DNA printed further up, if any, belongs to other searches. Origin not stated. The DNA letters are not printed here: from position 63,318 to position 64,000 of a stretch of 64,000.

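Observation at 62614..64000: Unannotated SIR2-like + P-loop NTPase fusion ORF running off the window edge: candidate NAD-depleting defence sensor/effector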

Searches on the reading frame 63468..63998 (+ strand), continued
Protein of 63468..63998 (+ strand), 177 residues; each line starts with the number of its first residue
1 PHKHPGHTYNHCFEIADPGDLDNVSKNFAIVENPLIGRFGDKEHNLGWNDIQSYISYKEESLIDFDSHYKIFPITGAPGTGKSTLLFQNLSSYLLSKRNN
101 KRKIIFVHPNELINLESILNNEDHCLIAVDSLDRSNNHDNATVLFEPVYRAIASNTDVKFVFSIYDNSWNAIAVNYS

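Call 81: search_protein_families(library=pfam, proteins=[P0031, P0027, P0030, P0024, P0021, P0029], max_evalue=0.001)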
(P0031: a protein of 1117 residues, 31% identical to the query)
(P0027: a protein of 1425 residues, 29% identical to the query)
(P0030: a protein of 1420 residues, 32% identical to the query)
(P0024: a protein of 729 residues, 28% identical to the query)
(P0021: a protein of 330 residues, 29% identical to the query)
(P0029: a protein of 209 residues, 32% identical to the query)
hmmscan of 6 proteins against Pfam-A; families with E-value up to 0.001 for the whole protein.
P0031 (1117 aa): 14 families
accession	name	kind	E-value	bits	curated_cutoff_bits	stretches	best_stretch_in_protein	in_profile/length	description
PF25199.1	nSTAND_NTPase5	-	6.5e-09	36.2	34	1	79-166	21-109/145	Novel STAND NTPase 5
PF00004.35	AAA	-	1.9e-06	28.8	21.2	1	102-210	2-122/131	ATPase family associated with various cellular activities (AAA)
PF13424.12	TPR_12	-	5e-06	27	30.1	0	904-969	10-77/77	Tetratricopeptide repeat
PF00515.34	TPR_1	-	8.8e-06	25.8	27.8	0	903-928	7-32/34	Tetratricopeptide repeat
PF13181.12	TPR_8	-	1.3e-05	25.4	25.7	0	900-929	4-33/34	Tetratricopeptide repeat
PF07719.23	TPR_2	-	1.4e-05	25.3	27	0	900-930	4-34/34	Tetratricopeptide repeat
PF13191.12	AAA_16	-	1.6e-05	25.9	32.6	0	92-141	22-63/167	AAA ATPase domain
PF13431.12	TPR_17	-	4.7e-05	23.8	24.4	0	919-944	1-26/34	Tetratricopeptide repeat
PF13401.12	AAA_22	-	8.4e-05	23.3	27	0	99-123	6-30/130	AAA domain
PF00910.28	RNA_helicase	-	0.00011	23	21.5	0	102-146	2-48/105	RNA helicase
PF13238.12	AAA_18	-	0.00014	22.7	29.4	0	102-138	2-44/128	AAA domain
PF13671.12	AAA_33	-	0.00019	22.2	27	0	419-493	1-81/143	AAA domain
PF05843.20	Suf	-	0.00032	19.8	24.7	1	868-1004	22-151/532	Suppressor of forked protein (Suf)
PF13428.12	TPR_14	-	0.00057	20.8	23.5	0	900-939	4-43/44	Tetratricopeptide repeat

P0027 (1425 aa): 13 families
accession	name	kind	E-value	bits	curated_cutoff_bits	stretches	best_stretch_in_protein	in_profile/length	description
PF13424.12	TPR_12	-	6.4e-20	71.6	30.1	1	625-688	8-73/77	Tetratricopeptide repeat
PF13431.12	TPR_17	-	9.6e-17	60.2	24.4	1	608-640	1-33/34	Tetratricopeptide repeat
PF07719.23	TPR_2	-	5.8e-15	54.6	27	0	622-650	3-31/34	Tetratricopeptide repeat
PF00515.34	TPR_1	-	7.6e-13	48.1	27.8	1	623-650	4-31/34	Tetratricopeptide repeat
PF13428.12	TPR_14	-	3.4e-09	36.9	23.5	0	1149-1178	5-34/44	Tetratricopeptide repeat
PF13181.12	TPR_8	-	4.3e-09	36.2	25.7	1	622-652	3-33/34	Tetratricopeptide repeat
PF14559.12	TPR_19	-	9.5e-09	35.9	25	0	747-774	12-39/68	Tetratricopeptide repeat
PF13174.12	TPR_6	-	2.1e-08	34.7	26.3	0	1148-1176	3-31/33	Tetratricopeptide repeat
PF13414.12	TPR_11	-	1.4e-07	31.5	26.8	0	609-634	17-42/42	TPR repeat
PF13371.12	TPR_9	-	0.00013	22.3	35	0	612-647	21-56/73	Tetratricopeptide repeat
PF23914.1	TPR_CcmH_CycH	-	0.00034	20.9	42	0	1121-1176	96-152/158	Cytochrome c-type biogenesis protein H TPR domain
PF13374.12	TPR_10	-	0.00058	20.2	27.5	0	622-649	4-31/42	Tetratricopeptide repeat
PF12895.13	ANAPC3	-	0.00074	20.2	27.2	0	1121-1169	32-80/82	Anaphase-promoting complex, cyclosome, subunit 3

P0030 (1420 aa): 11 families
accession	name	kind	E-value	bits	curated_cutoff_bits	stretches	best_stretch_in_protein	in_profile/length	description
PF13424.12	TPR_12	-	2.5e-18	66.5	30.1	1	941-1009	5-72/77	Tetratricopeptide repeat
PF07719.23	TPR_2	-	2.1e-14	52.8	27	0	1112-1141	3-32/34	Tetratricopeptide repeat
PF13431.12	TPR_17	-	6.7e-13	48.2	24.4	0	1251-1281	2-32/34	Tetratricopeptide repeat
PF00515.34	TPR_1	-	1.2e-10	41.2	27.8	0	1112-1141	3-32/34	Tetratricopeptide repeat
PF13181.12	TPR_8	-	3.5e-10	39.7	25.7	0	1111-1141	2-32/34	Tetratricopeptide repeat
PF14559.12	TPR_19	-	3.3e-06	27.7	25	0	962-1003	7-46/68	Tetratricopeptide repeat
PF13176.12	TPR_7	-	4.9e-05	23.5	27.9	0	986-1008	3-25/36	Tetratricopeptide repeat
PF13374.12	TPR_10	-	7.6e-05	23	27.5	0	942-976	5-39/42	Tetratricopeptide repeat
PF25199.1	nSTAND_NTPase5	-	0.00029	21.1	34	0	140-218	43-117/145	Novel STAND NTPase 5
PF25474.1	TPR_TmcB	-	0.00075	19.9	27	0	632-684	71-118/125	TmcB, TPR repeats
PF13432.12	TPR_16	-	0.00089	20.1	32.7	0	945-1007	3-56/65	Tetratricopeptide repeat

P0024 (729 aa): 1 family
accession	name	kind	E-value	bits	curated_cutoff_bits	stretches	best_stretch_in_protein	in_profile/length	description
PF19081.6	Ig_7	-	4.5e-31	107.4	27.3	4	452-526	3-83/84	Ig-like domain CHU_C associated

P0021 (330 aa): 0 families

P0029 (209 aa): 1 family
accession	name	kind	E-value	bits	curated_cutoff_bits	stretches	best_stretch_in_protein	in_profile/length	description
PF01637.24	ATPase_2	-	7.7e-05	23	33.2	1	49-162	16-118/225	ATPase domain predominantly from Archaea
